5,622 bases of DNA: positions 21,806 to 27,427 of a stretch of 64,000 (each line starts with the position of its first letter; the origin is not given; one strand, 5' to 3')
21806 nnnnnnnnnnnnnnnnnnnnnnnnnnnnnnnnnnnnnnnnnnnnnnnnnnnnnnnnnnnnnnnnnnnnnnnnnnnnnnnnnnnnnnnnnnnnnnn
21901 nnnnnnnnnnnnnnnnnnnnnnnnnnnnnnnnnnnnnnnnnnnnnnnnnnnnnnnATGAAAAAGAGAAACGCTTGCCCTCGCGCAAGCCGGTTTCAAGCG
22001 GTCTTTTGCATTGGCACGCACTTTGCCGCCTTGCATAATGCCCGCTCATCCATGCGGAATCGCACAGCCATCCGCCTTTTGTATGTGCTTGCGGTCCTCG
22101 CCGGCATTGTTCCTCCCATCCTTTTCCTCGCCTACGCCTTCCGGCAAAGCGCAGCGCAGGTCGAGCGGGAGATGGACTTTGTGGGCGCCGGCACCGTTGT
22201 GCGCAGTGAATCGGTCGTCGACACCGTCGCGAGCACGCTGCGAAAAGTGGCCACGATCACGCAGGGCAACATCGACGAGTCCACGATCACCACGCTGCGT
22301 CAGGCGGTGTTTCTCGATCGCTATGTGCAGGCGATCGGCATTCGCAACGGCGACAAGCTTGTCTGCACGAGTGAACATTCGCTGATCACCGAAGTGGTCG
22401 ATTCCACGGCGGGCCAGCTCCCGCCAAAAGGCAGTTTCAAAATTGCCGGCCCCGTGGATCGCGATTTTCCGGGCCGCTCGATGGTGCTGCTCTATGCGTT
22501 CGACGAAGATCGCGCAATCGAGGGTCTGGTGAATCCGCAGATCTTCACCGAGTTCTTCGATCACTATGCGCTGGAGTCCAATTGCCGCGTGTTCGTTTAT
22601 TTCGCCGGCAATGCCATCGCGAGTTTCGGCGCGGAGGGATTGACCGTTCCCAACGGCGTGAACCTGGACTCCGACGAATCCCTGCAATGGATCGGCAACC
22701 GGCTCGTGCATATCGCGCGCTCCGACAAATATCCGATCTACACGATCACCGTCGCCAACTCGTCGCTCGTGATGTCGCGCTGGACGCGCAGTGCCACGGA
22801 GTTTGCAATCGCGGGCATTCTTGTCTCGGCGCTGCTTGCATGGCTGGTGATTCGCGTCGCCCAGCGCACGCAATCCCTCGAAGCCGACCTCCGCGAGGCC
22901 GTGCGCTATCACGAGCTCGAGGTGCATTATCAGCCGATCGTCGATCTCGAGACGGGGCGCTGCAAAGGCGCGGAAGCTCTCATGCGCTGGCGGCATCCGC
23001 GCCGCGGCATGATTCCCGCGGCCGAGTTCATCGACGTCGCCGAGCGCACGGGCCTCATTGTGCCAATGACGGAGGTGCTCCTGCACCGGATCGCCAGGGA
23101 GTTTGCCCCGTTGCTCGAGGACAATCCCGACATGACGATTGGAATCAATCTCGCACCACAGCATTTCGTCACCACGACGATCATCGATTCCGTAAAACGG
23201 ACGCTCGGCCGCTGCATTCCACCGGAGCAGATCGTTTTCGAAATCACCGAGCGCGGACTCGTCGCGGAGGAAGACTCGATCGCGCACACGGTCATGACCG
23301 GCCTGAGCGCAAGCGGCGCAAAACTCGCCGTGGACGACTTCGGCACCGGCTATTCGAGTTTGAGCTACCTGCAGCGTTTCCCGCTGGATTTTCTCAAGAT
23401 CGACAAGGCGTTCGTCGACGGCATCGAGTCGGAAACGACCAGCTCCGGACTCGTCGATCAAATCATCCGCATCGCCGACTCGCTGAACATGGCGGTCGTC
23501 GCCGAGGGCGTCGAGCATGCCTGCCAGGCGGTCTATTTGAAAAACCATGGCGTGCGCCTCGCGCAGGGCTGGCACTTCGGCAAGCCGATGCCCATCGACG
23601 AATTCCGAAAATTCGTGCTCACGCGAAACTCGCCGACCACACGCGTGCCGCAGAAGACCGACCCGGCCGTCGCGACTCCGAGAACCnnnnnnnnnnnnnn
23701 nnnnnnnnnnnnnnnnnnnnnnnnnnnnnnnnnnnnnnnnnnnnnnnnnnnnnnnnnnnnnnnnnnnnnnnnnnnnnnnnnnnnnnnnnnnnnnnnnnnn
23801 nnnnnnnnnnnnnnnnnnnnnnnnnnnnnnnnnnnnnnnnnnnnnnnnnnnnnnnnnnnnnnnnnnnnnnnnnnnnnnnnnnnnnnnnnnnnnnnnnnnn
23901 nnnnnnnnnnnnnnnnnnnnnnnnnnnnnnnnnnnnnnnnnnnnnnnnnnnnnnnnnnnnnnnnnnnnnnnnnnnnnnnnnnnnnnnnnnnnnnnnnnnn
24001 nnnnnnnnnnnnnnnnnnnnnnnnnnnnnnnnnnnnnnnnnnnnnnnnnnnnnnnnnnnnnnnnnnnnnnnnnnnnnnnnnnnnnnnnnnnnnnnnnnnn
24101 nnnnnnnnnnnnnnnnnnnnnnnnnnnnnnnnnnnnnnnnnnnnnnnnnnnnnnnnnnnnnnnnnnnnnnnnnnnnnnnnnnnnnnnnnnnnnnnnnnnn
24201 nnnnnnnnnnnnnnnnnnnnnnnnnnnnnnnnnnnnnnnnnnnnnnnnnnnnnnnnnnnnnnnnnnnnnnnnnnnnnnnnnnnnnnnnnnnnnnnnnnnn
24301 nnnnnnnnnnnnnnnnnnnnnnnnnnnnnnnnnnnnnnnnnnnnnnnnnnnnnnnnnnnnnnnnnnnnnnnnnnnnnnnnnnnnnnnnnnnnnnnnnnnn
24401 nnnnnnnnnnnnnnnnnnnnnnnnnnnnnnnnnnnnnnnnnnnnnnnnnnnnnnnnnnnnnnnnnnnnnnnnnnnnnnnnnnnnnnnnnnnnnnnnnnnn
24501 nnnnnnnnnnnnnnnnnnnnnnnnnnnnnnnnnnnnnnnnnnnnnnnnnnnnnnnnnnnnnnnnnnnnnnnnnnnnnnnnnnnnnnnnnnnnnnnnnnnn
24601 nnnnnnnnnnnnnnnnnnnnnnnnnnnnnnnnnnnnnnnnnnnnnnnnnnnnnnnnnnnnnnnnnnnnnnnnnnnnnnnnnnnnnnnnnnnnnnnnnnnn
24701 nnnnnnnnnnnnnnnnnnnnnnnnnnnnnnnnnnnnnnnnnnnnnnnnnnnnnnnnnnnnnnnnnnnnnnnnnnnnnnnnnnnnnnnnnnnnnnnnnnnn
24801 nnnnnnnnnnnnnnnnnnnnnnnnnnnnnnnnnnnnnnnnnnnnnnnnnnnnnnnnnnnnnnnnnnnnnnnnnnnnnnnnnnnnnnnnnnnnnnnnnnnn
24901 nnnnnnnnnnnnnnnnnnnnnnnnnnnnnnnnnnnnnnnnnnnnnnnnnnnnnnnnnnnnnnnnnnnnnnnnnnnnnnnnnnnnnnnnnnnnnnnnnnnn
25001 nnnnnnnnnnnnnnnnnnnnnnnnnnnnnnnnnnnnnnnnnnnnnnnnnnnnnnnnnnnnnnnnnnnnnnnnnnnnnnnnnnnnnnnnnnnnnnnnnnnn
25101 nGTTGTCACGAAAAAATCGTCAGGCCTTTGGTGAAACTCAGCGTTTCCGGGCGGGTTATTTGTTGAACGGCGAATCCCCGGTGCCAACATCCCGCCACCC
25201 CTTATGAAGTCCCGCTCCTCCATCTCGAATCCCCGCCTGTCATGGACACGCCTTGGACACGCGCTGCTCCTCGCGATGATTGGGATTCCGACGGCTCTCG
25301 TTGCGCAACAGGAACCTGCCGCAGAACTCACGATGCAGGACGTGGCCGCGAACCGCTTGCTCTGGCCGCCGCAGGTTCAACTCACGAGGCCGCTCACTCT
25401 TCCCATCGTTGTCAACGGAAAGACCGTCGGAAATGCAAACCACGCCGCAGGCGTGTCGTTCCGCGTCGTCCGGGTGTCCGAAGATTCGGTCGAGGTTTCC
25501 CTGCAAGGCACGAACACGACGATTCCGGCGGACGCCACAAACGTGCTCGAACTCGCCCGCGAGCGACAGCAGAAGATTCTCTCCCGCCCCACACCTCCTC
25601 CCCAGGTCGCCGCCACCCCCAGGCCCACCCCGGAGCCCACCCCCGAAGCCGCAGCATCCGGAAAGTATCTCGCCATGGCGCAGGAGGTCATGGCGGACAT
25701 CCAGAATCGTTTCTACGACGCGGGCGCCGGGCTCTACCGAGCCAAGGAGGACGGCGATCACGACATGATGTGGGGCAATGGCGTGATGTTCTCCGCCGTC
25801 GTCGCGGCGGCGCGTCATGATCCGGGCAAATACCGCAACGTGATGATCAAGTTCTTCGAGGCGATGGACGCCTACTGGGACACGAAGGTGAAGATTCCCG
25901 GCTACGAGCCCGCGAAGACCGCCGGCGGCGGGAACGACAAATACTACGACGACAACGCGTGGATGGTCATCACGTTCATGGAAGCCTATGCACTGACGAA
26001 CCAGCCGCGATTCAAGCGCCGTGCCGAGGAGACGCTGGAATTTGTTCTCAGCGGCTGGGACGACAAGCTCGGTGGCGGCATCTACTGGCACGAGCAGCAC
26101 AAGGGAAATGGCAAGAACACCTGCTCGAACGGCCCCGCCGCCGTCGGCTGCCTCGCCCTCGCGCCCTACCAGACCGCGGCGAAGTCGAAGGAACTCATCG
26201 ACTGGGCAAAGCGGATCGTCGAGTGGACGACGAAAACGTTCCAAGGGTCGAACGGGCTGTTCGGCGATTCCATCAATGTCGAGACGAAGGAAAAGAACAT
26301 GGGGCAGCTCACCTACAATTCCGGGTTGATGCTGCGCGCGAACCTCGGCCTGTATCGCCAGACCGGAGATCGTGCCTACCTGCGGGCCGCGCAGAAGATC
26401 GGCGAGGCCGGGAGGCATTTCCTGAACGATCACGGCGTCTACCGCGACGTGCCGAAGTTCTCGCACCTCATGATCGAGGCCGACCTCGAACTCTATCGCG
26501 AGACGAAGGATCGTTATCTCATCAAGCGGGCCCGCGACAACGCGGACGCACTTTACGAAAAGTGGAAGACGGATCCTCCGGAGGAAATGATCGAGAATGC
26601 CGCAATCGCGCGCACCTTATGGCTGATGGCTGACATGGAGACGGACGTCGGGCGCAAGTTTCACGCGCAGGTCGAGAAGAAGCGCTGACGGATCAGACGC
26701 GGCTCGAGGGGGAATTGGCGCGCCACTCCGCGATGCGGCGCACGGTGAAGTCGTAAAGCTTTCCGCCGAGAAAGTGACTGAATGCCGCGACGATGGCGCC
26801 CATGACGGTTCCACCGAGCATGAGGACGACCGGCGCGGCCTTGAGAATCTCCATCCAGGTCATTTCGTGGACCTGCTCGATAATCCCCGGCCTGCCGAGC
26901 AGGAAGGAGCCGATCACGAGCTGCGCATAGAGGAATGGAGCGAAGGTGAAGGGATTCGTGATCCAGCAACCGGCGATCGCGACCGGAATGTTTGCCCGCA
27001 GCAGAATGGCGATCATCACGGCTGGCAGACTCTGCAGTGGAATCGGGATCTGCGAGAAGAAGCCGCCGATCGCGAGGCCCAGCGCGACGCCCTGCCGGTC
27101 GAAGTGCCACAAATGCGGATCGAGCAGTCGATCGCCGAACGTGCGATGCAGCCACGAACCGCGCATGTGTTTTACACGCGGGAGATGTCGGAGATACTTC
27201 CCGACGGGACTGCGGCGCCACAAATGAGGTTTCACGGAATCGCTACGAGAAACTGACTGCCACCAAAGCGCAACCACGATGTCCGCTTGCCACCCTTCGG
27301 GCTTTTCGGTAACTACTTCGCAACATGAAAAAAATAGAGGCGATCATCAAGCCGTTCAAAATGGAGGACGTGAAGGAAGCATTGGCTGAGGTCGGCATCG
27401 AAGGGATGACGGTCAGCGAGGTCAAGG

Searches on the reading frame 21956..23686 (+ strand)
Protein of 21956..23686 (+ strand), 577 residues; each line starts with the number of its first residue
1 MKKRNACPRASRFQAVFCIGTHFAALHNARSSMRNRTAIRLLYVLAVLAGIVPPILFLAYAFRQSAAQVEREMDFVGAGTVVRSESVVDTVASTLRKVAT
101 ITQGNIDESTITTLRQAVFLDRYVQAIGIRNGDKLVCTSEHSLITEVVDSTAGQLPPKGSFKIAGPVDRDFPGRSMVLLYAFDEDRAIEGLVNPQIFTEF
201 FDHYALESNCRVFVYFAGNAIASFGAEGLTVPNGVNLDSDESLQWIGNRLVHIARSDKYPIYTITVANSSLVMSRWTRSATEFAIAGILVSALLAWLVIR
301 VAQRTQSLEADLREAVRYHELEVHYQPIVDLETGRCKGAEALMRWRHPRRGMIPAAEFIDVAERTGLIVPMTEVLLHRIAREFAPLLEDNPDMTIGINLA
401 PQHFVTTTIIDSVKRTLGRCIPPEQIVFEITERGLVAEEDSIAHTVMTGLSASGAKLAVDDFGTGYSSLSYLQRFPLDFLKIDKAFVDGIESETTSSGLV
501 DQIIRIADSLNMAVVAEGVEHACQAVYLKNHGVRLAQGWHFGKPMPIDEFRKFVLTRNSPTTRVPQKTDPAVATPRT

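Call 70: search_protein_families(library=pfam, proteins=[window:21956-23686:+], max_evalue=0.001)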
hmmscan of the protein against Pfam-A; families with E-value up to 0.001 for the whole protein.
window:21956-23686:+ (577 aa): 2 families
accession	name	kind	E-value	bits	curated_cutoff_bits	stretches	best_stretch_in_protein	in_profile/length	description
PF00563.25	EAL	-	4.1e-67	226.4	31.3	1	310-544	2-236/236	EAL domain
PF12792.12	CSS-motif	-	4.5e-06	26.6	23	1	82-276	14-205/209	CSS motif domain associated with EAL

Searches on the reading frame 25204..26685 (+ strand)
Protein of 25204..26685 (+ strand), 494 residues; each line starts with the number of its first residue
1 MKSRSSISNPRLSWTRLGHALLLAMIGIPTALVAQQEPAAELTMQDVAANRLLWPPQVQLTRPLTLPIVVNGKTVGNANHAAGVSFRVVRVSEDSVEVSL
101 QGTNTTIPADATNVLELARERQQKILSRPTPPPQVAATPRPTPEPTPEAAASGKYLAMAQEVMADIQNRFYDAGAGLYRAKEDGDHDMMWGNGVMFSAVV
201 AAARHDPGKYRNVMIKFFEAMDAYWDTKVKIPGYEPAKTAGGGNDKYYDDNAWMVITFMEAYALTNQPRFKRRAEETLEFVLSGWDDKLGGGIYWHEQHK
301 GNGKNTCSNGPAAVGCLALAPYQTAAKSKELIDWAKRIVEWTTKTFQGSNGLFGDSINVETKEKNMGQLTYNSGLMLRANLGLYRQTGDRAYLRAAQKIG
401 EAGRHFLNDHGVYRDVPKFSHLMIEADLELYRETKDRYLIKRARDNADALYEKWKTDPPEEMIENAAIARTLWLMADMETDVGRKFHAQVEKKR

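Call 70: search_protein_families(library=pfam, proteins=[window:25204-26685:+], max_evalue=0.001)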
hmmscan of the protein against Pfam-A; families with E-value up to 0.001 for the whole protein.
window:25204-26685:+ (494 aa): 2 families
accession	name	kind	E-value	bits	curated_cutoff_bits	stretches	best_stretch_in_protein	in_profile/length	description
PF03663.20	Glyco_hydro_76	-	1.4e-40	140.4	25.9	1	158-417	5-266/366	Glycosyl hydrolase family 76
PF07470.19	Glyco_hydro_88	-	3.5e-09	36.6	26.6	1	185-299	24-123/352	Glycosyl Hydrolase Family 88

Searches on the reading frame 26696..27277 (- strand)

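Call 71: search_protein_families(library=pfam, proteins=[window:26696-27277:-], max_evalue=0.001)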
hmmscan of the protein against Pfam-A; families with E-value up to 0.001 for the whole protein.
window:26696-27277:- (194 aa): 1 family
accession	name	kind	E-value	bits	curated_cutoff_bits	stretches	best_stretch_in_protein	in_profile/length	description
PF09835.14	DUF2062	-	8.5e-34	117.1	27.4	1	45-181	2-144/147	Uncharacterized protein conserved in bacteria (DUF2062)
